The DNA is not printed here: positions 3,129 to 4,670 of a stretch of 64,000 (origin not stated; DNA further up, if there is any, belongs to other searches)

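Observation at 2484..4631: Two-gene SIR2-like / Nudix-like module flanked by 26-bp direct repeats at the 3' end of a pseudouridine synthase gene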

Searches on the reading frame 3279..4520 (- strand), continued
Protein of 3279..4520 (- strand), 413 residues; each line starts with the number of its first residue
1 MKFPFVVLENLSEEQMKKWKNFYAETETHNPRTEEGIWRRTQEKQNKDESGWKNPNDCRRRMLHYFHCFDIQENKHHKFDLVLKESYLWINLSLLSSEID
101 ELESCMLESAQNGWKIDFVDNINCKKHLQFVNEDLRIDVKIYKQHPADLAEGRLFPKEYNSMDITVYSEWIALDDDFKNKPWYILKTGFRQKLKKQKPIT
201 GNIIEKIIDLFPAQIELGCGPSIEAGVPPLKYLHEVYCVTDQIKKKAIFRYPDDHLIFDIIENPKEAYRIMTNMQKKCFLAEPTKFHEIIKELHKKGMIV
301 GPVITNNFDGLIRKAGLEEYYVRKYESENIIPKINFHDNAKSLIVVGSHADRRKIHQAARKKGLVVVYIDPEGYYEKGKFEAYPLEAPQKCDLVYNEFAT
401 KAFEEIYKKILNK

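Call 23: search_protein_families(library=pfam, proteins=[L008:11997-13193:+, L008:13180-14139:+, L008:14431-15609:+, L006:11349-12494:+, L006:14137-15537:+, L006:15600-16703:+, L010:8690-9985:+, L010:11333-11809:+, L052:11304-12206:+, L052:9118-9966:+], max_evalue=0.001)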
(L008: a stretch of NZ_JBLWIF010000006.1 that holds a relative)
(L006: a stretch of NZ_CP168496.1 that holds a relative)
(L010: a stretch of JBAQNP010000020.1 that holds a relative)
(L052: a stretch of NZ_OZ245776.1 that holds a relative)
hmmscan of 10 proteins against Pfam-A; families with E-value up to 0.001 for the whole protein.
L008:11997-13193:+ (398 aa): 2 families
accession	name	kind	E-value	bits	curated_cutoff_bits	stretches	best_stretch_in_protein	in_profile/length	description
PF13535.11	ATP-grasp_4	-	2.2e-14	53.8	27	1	147-282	5-157/160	ATP-grasp domain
PF02655.19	ATP-grasp_3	-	1.5e-09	38.6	23.2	1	109-280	2-159/160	ATP-grasp domain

L008:13180-14139:+ (319 aa): 1 family
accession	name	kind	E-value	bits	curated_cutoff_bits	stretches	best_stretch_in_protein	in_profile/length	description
PF07690.21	MFS_1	-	1.7e-15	57.2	33.4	1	18-311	3-291/347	Major Facilitator Superfamily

L008:14431-15609:+ (392 aa): 4 families
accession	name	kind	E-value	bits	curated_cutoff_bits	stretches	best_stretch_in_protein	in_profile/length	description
PF02655.19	ATP-grasp_3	-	6.6e-14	52.7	23.2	1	108-280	1-160/160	ATP-grasp domain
PF08443.16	RimK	-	1.2e-06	28.7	21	1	110-187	3-83/188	RimK-like ATP-grasp domain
PF14397.11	ATPgrasp_ST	-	1.3e-06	28.3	31.4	0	104-172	15-86/278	Sugar-transfer associated ATP-grasp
PF15632.11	ATPgrasp_Ter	-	2e-06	28.1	29.1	1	235-302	44-110/131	ATP-grasp in the biosynthetic pathway with Ter operon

L006:11349-12494:+ (381 aa): 0 families

L006:14137-15537:+ (466 aa): 1 family
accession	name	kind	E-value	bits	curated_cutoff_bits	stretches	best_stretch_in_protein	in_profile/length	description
PF00501.34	AMP-binding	-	2e-30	106.3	29.9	1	10-335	6-383/384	AMP-binding enzyme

L006:15600-16703:+ (367 aa): 2 families
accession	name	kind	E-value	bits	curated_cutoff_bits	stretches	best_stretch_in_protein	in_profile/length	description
PF11144.14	DUF2920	-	3.6e-14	53.2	24.7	1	21-216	14-225/400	Protein of unknown function (DUF2920)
PF00326.27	Peptidase_S9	-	0.00028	20.9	22.6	1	161-293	50-175/213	Prolyl oligopeptidase family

L010:8690-9985:+ (431 aa): 5 families
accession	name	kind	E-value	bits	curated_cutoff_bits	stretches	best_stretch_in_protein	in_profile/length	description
PF03721.20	UDPG_MGDP_dh_N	-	1.9e-30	106.2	27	1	14-167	2-161/187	UDP-glucose/GDP-mannose dehydrogenase family, NAD binding domain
PF00984.24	UDPG_MGDP_dh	-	6.2e-23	81.2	25.4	1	208-296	2-93/94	UDP-glucose/GDP-mannose dehydrogenase family, central domain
PF03720.21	UDPG_MGDP_dh_C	-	4.6e-20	72.4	30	1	323-422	1-101/103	UDP-glucose/GDP-mannose dehydrogenase family, UDP binding domain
PF01210.29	NAD_Gly3P_dh_N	-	2e-05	25.1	23.1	1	14-117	1-104/158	NAD-dependent glycerol-3-phosphate dehydrogenase N-terminus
PF03446.21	NAD_binding_2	-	4.5e-05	24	21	1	14-141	1-108/161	NAD binding domain of 6-phosphogluconate dehydrogenase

L010:11333-11809:+ (158 aa): 0 families

L052:11304-12206:+ (300 aa): 4 families
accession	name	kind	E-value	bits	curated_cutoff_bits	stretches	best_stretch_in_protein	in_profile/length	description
PF00984.24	UDPG_MGDP_dh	-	1e-14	54.8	25.4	1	179-275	2-92/94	UDP-glucose/GDP-mannose dehydrogenase family, central domain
PF03721.20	UDPG_MGDP_dh_N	-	1.2e-13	51.5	27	1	58-152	70-179/187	UDP-glucose/GDP-mannose dehydrogenase family, NAD binding domain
PF02826.25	2-Hacid_dh_C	-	8e-05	22.5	25.1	1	23-87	39-115/178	D-isomer specific 2-hydroxyacid dehydrogenase, NAD binding domain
PF03807.23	F420_oxidored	-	0.00024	22.1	21.6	0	23-77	2-72/94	NADP oxidoreductase coenzyme F420-dependent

L052:9118-9966:+ (282 aa): 6 families
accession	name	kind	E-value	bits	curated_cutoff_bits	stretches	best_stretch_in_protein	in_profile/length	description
PF13847.12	Methyltransf_31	-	1.3e-14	54.5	27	1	60-173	2-115/145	Methyltransferase domain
PF13649.12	Methyltransf_25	-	2.6e-13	50.9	27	1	65-159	1-93/97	Methyltransferase domain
PF13489.12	Methyltransf_23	-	1.7e-10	41.3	27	1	54-227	14-163/164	Methyltransferase domain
PF08242.18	Methyltransf_12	-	4.2e-10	40.7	30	1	66-159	1-92/98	Methyltransferase domain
PF01209.24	Ubie_methyltran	-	1.6e-09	37.9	20.1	1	16-141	7-126/233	ubiE/COQ5 methyltransferase family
PF08241.18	Methyltransf_11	-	1.1e-08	36.1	21.2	1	66-167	1-95/95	Methyltransferase domain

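Call 26: search_solved_structures(query=A2, max_evalue=1, show_alignments=2)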
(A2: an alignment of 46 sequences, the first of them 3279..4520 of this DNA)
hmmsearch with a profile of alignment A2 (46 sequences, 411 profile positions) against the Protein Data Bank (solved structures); distinct sequences matched with E-value up to 1: 19.
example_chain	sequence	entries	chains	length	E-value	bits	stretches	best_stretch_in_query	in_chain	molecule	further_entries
1ma3_A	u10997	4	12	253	0.00076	21.8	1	257-312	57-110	Transcriptional regulatory protein, Sir2 family | NAD-dependent deacetylase 2 | NAD-dependent protein deacylase 2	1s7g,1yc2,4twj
2h4h_A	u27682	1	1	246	0.001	21.4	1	257-314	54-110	NAD-dependent deacetylase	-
1yc5_A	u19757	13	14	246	0.0012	21.2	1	257-313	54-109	NAD-dependent deacetylase | NAD-DEPENDENT PROTEIN DEACETYLASE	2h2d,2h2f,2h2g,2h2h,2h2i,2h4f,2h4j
2h59_A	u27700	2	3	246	0.0013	21.1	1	257-313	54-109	NAD-dependent deacetylase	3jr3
1m2n_A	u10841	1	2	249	0.0033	19.7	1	254-312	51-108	Silent Information Regulator 2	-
1ici_A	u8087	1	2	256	0.037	16.3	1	254-312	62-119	TRANSCRIPTIONAL REGULATORY PROTEIN, SIR2 FAMILY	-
4twi_A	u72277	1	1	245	0.038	16.2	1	254-312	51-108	NAD-dependent protein deacylase 1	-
1m2k_A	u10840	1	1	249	0.039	16.2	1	254-312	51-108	Silent Information Regulator 2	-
1m2g_A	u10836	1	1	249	0.039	16.2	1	254-312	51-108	Silent Information Regulator 2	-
5ol0_A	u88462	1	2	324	0.04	16.2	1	211-314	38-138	Putative silent information regulator 2,Putative silent information regulator 2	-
2od2_A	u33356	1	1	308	0.052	15.8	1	278-316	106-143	NAD-dependent deacetylase HST2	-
1m2h_A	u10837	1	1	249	0.079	15.2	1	255-312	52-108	Silent Information Regulator 2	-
9gmk_K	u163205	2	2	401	0.1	14.8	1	276-317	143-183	NAD-dependent protein deacetylase sirtuin-7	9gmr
1m2j_A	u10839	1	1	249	0.63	12.2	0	254-312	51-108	Silent Information Regulator 2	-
1q1a_A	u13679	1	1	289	0.73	12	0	278-316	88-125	HST2 protein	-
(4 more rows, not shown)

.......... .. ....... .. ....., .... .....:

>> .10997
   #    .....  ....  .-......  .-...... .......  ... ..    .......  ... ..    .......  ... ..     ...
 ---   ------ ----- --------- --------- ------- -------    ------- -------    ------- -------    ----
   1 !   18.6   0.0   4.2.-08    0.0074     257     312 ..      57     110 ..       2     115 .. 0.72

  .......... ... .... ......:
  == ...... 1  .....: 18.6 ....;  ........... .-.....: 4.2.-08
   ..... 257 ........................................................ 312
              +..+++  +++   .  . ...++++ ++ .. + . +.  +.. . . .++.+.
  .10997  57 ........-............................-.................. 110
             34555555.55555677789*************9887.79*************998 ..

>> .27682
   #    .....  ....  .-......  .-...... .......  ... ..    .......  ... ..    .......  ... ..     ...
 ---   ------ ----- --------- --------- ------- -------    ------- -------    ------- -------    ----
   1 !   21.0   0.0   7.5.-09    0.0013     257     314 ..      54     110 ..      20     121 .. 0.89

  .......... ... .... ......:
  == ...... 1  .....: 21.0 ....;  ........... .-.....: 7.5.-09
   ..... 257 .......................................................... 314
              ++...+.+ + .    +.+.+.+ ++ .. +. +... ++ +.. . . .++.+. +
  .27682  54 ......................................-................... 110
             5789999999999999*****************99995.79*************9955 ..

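Call 40: predict_structure(alignment_id=A2)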
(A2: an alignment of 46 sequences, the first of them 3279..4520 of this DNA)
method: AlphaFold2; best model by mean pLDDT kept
length: 413 residues; sequences in the alignment: 46
mean_pLDDT: 92.4   pTM: 0.90
mean pLDDT of the five models: 92.4, 92.4, 91.8, 90.8, 90.8
residues with pLDDT >= 90: 324; 70-90: 77; 50-70: 12; < 50: 0
segments of 3 or more residues with pLDDT < 50: none
pLDDT, mean of each block of 10 residues (from residue 1): 97 96 86 94 92 93 98 97 98 98 96 92 94 98 97 95 98 94 89 89 92 94 92 94 91 95 97 97 97 98 91 93 68 85 87 84 94 75 85 93 96 87
secondary structure, 60 per line:
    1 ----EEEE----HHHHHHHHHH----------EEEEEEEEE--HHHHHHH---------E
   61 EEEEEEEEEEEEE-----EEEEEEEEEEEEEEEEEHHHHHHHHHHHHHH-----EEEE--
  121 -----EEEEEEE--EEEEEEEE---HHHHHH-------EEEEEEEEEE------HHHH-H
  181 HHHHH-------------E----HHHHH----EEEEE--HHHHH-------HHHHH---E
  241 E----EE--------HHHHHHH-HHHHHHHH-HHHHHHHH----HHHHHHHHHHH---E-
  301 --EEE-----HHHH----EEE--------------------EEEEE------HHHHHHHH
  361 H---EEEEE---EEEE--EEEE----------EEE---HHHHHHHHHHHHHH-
elements in order: E5-8 H13-22 E33-41 H44-50 E60-73 E79-95 H96-109 E115-118 E126-132 E135-142 H146-151 E159-168 H175-178 H180-185 H204-208 E213-217 H220-224 H232-236 H256-262 H264-271 H273-280 H285-295 E303-305 H311-314 E319-321 E342-346 H353-361 E365-369 E373-376 E379-382 E393-395 H399-412
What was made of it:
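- On Sirtuin / SIR2 family (PF02146): Only about 20 residues separate the two core strands (319-321 and 342-346) in the model (call 40).
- Loss of the catalytic His and low model confidence in the loop at 321-340 (call 40) leave open that B only binds NAD+ or another dinucleotide.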

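Call 50: search_dna_similar(query=window:3279-4520:-, collection=plasmids, mode=protein, max_evalue=0.00001, max_rows=20)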
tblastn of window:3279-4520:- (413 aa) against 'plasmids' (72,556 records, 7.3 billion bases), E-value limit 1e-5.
Records with a match: 13; places in all: 13; records where one place covers at least 80% of the query: 10.
Best place of each record, by identity: <60% 13.
By first word of the organism name: Streptomyces 12; Kitasatospora 1.
By predicted mobility (MOB-suite, as given by PLSDB): non-mobilizable 11; mobilizable 1; conjugative 1.
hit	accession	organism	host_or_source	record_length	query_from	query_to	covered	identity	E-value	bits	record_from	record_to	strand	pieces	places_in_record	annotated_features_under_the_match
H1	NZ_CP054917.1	Streptomyces sp. NA02950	Single cell,marine sediment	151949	1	412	100%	36.2%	3e-76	265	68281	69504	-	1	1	hypothetical protein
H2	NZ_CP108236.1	Streptomyces sp. NBC_00080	-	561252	1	410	99%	36.3%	3e-75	262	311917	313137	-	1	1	hypothetical protein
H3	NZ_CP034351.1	Streptomyces sp. W1SF4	-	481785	1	410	99%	35.7%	3e-75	262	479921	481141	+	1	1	hypothetical protein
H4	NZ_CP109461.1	Streptomyces sp. NBC_01454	-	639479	1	410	99%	35.6%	8e-74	258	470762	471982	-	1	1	hypothetical protein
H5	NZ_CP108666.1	Streptomyces globisporus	-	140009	1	403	98%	36.1%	2e-73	256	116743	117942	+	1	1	hypothetical protein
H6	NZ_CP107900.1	Streptomyces sp. NBC_00464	-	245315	1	394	95%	36.5%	2e-72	254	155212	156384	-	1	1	hypothetical protein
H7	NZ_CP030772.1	Streptomyces sp. YIM 121038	pure culture,soil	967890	1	406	98%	34.8%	2e-75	263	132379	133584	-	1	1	hypothetical protein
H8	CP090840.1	Streptomyces viridifaciens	Whole organism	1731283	1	406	98%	34.0%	5e-58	252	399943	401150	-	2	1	none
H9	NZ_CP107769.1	Streptomyces griseorubiginosus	-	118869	1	403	98%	34.0%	4e-67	238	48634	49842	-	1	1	hypothetical protein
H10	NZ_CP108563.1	Kitasatospora purpeofusca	-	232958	3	406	98%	32.6%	2e-62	224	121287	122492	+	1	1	hypothetical protein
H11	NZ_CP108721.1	Streptomyces sp. NBC_00998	-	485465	1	249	60%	34.8%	2e-34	143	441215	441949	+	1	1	none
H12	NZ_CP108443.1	Streptomyces sp. NBC_01276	-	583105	322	412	22%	43.5%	6e-12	75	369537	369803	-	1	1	hypothetical protein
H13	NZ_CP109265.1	Streptomyces hirsutus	-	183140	321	412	22%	39.1%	2e-9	68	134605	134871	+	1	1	hypothetical protein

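Call 51: search_dna_similar(query=window:3279-4520:-, collection=phages, mode=protein, max_evalue=0.001, max_rows=20)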
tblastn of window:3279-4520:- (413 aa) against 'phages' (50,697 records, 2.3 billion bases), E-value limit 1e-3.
Records with a match: 1; places in all: 1; records where one place covers at least 80% of the query: 0.
Best place of each record, by identity: <60% 1.
By first word of the organism name: Bacteriophage 1.
By host as written in the record: - 1.
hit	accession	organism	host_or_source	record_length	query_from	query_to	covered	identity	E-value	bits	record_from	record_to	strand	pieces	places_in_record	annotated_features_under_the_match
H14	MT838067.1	Bacteriophage sp.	human fecal samples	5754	218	316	24%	32.7%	1e-3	47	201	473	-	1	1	record has no annotation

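Call 52: get_annotated_region(hit=H1, flank=9000)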
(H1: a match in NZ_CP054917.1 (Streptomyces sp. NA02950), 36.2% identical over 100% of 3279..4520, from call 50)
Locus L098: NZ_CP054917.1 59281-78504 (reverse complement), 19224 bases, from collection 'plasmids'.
description: Streptomyces sp. NA02950 plasmid unnamed, complete sequence
organism: Streptomyces sp. NA02950 (NCBI taxid 2742137)
taxonomy: Bacteria; Actinomycetota; Actinomycetes; Kitasatosporales; Streptomycetaceae; Streptomyces; Streptomyces sp. NA02950
host: -; source: Single cell,marine sediment; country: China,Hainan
typing (MOB-suite, as given by PLSDB): non-mobilizable
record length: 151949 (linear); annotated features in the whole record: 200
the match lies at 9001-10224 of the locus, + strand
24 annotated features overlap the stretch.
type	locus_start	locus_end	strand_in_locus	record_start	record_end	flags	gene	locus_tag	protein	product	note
CDS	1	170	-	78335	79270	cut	-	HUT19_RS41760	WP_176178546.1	DUF6192 family protein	-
CDS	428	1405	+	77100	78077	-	-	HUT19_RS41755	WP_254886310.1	glycoside hydrolase family 6 protein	GO:0030245 - cellulose catabolic process [Evidence IEA]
CDS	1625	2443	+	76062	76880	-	-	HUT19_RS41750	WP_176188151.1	hypothetical protein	-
CDS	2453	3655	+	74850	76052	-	-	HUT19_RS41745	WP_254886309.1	peptidoglycan-binding protein LysM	-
CDS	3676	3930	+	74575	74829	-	-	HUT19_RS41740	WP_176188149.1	holin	-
CDS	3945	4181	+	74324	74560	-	-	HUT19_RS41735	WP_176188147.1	hypothetical protein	-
CDS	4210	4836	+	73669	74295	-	-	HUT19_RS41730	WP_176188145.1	poly-gamma-glutamate hydrolase family protein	-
CDS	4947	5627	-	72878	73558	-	-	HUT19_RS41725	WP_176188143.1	GntR family transcriptional regulator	-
CDS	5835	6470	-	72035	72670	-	-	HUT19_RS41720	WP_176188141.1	hypothetical protein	-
CDS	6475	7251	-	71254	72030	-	-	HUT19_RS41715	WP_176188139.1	helix-turn-helix transcriptional regulator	-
CDS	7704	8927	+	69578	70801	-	-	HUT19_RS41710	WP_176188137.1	aminotransferase class III-fold pyridoxal phosphate-dependent enzyme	-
CDS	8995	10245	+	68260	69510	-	-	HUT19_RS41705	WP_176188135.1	hypothetical protein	-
CDS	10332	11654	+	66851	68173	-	-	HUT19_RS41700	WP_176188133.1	UDP-glucose/GDP-mannose dehydrogenase family protein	-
CDS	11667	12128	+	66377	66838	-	-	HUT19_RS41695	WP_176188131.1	GNAT family N-acetyltransferase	-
CDS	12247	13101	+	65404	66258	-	-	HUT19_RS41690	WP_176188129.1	sugar nucleotide-binding protein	-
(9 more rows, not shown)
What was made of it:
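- It occurs on Streptomyces plasmids, once near an AbiV gene (calls 50, 52).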
